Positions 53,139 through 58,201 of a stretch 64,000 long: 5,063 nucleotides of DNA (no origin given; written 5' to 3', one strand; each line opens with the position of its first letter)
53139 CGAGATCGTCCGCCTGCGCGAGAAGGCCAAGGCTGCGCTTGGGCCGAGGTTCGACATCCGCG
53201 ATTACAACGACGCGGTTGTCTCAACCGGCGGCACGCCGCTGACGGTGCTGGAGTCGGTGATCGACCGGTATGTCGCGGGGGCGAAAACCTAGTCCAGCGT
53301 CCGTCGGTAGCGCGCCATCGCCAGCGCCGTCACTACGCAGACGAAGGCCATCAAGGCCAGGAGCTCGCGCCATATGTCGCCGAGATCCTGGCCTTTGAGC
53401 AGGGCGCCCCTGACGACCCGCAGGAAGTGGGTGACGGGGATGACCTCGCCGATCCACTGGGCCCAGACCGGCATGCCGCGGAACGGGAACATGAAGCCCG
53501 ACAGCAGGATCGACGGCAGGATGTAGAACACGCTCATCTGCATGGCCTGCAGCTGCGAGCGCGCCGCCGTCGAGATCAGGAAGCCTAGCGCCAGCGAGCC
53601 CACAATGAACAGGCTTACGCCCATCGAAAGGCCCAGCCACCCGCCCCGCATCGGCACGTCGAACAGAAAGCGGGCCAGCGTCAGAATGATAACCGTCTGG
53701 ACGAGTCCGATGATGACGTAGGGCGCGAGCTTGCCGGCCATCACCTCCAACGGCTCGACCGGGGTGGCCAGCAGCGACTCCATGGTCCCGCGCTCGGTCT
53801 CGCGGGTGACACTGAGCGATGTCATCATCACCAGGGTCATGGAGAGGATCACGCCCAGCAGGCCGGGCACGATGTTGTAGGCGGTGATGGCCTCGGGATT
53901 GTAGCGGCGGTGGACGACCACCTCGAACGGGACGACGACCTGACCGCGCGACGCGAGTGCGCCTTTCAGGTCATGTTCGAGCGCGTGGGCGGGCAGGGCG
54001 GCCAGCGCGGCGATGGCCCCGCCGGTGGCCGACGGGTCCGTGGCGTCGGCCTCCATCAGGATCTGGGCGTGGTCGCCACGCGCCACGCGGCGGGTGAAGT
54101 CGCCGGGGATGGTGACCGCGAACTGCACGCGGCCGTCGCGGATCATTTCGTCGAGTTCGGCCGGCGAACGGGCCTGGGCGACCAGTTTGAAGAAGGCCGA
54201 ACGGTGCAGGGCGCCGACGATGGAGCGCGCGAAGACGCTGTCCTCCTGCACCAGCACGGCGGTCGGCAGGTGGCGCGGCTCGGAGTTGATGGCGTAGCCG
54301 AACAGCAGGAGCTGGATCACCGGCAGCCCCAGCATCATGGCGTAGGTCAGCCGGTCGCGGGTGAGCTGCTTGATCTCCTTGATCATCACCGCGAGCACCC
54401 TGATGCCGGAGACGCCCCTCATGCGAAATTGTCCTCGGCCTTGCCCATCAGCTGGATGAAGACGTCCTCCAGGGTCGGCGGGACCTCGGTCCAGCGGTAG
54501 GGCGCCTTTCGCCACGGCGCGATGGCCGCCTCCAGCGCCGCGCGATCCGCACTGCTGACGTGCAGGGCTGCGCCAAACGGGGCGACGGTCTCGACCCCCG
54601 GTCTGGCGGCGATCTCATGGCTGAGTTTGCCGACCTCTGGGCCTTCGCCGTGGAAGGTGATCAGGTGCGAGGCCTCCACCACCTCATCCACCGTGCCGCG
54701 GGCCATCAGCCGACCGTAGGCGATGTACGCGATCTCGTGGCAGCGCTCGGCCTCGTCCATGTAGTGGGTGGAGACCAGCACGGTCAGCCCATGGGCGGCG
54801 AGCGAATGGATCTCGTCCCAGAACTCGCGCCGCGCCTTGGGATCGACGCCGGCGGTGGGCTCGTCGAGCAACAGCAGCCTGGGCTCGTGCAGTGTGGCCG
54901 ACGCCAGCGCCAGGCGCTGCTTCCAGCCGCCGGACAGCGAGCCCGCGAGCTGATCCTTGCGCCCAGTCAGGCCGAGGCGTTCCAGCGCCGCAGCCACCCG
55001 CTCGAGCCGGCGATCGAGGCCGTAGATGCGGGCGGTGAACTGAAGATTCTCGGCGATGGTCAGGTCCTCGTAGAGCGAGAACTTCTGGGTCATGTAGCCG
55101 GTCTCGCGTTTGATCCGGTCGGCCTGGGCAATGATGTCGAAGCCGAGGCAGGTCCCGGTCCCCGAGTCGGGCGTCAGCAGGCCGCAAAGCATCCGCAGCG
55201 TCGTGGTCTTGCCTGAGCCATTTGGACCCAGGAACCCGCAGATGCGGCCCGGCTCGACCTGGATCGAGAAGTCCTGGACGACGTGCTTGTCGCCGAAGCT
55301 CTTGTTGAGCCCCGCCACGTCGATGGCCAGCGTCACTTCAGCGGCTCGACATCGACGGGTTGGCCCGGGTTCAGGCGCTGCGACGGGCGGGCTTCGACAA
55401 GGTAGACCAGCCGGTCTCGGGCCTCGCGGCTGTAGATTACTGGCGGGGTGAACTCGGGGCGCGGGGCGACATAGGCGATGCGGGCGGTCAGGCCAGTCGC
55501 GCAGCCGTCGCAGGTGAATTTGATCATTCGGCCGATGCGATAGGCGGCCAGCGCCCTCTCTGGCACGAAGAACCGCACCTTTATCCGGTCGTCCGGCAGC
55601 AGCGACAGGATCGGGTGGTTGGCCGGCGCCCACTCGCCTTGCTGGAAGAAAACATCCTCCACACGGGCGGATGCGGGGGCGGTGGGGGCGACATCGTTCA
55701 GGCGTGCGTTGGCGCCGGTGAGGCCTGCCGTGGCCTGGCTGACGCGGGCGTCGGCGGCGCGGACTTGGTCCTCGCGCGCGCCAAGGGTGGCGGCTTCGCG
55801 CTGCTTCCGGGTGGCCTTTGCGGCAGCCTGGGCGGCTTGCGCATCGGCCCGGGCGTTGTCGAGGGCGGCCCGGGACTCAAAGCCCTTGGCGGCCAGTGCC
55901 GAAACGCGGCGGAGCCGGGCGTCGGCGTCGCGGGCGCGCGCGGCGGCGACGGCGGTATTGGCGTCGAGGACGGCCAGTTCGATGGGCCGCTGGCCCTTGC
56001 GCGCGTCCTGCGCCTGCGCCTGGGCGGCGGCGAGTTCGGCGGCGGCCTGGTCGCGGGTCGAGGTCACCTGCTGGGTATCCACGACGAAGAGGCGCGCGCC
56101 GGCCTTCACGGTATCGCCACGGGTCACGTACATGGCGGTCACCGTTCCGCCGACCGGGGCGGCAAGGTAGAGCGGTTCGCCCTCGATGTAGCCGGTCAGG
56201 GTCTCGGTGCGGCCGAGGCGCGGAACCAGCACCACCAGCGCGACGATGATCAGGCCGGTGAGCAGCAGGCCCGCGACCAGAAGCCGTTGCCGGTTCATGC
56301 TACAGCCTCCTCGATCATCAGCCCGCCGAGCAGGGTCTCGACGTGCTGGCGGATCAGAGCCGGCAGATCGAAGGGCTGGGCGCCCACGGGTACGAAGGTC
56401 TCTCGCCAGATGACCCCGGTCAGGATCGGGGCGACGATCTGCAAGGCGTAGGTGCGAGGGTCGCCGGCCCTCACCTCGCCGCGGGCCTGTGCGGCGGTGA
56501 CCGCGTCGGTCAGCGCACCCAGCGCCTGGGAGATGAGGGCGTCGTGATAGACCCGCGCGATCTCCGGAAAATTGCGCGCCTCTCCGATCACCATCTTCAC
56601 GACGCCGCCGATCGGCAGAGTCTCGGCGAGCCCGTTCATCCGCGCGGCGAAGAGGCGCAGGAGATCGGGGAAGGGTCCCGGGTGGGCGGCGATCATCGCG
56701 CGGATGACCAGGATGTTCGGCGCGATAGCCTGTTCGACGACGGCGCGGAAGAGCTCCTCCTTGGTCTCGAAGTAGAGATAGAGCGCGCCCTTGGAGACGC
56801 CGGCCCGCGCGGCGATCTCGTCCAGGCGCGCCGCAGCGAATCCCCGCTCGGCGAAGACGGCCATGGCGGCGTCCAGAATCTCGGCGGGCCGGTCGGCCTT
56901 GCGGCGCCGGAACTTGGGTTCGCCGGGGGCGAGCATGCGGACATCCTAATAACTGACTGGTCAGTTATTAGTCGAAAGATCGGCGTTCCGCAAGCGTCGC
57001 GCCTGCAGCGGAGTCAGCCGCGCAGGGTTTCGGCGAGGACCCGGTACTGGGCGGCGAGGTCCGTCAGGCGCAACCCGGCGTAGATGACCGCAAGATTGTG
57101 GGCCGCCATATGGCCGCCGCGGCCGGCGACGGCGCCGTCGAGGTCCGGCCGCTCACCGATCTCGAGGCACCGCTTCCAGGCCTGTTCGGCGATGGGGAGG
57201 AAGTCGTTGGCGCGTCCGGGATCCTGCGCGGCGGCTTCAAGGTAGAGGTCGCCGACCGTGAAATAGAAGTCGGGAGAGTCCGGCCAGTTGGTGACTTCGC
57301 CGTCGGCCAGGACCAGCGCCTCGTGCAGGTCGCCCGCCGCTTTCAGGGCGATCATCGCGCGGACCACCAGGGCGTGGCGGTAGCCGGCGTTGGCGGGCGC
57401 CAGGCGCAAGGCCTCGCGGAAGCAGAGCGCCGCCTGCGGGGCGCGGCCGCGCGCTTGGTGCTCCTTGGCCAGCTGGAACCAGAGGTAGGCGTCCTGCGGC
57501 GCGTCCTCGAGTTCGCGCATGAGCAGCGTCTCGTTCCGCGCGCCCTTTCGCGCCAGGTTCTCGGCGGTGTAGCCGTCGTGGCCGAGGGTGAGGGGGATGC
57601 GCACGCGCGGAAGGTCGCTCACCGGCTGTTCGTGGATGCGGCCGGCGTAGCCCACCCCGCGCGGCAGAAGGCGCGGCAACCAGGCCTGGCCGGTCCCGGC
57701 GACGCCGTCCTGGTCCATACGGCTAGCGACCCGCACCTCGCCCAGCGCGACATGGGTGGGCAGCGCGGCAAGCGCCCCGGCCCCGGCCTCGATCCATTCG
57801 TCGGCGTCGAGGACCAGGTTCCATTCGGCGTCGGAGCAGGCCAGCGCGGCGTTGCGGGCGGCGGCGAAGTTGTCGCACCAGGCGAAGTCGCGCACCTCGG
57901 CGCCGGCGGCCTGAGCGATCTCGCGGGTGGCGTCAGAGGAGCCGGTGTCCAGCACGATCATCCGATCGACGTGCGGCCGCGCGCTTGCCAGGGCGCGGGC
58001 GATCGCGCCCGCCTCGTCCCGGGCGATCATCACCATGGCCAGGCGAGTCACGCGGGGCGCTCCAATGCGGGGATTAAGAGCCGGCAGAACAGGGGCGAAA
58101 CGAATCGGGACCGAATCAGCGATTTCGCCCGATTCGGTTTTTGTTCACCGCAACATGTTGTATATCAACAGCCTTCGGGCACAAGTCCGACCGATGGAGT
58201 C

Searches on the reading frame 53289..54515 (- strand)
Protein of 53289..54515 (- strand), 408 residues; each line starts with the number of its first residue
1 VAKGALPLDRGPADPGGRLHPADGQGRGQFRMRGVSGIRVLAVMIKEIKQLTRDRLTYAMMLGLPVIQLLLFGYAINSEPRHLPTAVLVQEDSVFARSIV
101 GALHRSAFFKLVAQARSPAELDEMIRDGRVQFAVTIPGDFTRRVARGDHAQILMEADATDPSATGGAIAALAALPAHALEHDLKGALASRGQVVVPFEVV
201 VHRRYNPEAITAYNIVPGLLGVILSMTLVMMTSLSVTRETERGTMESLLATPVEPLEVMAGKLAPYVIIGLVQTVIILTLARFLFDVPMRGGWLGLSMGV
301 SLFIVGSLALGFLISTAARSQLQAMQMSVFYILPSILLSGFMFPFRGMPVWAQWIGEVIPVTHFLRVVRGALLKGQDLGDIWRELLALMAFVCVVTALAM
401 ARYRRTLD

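Call 43: search_protein_families(library=pfam, proteins=[window:53289-54515:-])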
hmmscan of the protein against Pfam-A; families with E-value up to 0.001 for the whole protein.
window:53289-54515:- (408 aa): 4 families
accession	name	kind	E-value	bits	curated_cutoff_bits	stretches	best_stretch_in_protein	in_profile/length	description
PF12698.13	ABC2_membrane_3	-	3.7e-45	155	31.6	1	57-400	3-346/347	ABC-2 family transporter protein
PF01061.29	ABC2_membrane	-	4.7e-33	114.9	26.9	1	213-372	51-210/211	ABC-2 type transporter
PF12679.13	ABC2_membrane_2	-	2.2e-18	66.9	27.2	1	42-405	2-280/283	ABC-2 family transporter protein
PF12730.13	ABC2_membrane_4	-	6.8e-05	23.4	27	1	206-334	42-178/179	ABC-2 family transporter protein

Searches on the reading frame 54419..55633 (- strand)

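Call 46: search_protein_families(library=pfam, proteins=[window:54419-55633:-], max_evalue=0.01)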
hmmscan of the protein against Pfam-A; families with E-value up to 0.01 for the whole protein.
window:54419-55633:- (404 aa): 5 families
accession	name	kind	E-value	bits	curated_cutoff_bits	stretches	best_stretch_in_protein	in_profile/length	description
PF00005.33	ABC_tran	-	7.3e-32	111.3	25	1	120-261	2-137/137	ABC transporter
PF13304.12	AAA_21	-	2.2e-11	44.8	27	1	176-290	181-298/304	AAA domain, putative AbiEii toxin, Type IV TA system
PF13476.12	AAA_23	-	0.00062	20.9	27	1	120-157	11-47/201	AAA domain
PF13175.12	AAA_15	-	0.001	19.2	32.1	0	120-156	15-50/374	AAA ATPase domain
PF02463.25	SMC_N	-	0.0011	18.9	40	0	111-146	11-41/220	RecF/RecN/SMC N terminal domain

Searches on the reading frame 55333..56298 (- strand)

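Call 43: search_protein_families(library=pfam, proteins=[window:55333-56298:-])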
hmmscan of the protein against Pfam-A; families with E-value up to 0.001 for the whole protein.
window:55333-56298:- (321 aa): 3 families
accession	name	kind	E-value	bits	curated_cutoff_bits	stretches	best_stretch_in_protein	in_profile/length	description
PF13437.12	HlyD_3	-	3.5e-14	53.9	22.2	1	206-284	3-83/106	HlyD family secretion protein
PF16576.10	HlyD_D23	-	3.6e-08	33.4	30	0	46-123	23-80/214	Barrel-sandwich domain of CusB or HlyD membrane-fusion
PF13533.13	Biotin_lipoyl_2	-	1.9e-05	24.8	29.8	1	45-71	3-29/32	Biotin-lipoyl like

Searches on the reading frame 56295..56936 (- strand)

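Call 43: search_protein_families(library=pfam, proteins=[window:56295-56936:-])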
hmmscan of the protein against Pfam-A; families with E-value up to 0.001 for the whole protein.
window:56295-56936:- (213 aa): 3 families
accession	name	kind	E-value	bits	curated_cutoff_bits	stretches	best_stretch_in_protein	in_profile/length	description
PF00440.29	TetR_N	-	7.5e-20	70.9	24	1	20-66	1-47/47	Bacterial regulatory proteins, tetR family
PF14246.11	TetR_C_7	-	2.6e-10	40.7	22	1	97-183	7-93/119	AefR-like transcriptional repressor, C-terminal domain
PF16859.10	TetR_C_11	-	1e-08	36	32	1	92-179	11-98/113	Tetracyclin repressor-like, C-terminal domain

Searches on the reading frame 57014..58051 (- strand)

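Call 43: search_protein_families(library=pfam, proteins=[window:57014-58051:-])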
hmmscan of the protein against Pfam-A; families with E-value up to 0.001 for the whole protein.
window:57014-58051:- (345 aa): 5 families
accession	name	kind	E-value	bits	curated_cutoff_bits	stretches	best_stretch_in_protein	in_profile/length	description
PF00535.33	Glycos_transf_2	-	3.7e-12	46.9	23.3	1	7-88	3-92/168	Glycosyl transferase family 2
PF13704.12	Glyco_tranf_2_4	-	1.2e-05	26.2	27.5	1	11-87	1-84/98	Glycosyl transferase family 2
PF13429.12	TPR_15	-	1.7e-05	24.8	26.2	1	180-246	138-203/280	Tetratricopeptide repeat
PF13428.12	TPR_14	-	2.3e-05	25.1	23.5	0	190-229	3-42/44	Tetratricopeptide repeat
PF07719.23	TPR_2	-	0.00027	21.2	27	1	188-221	1-34/34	Tetratricopeptide repeat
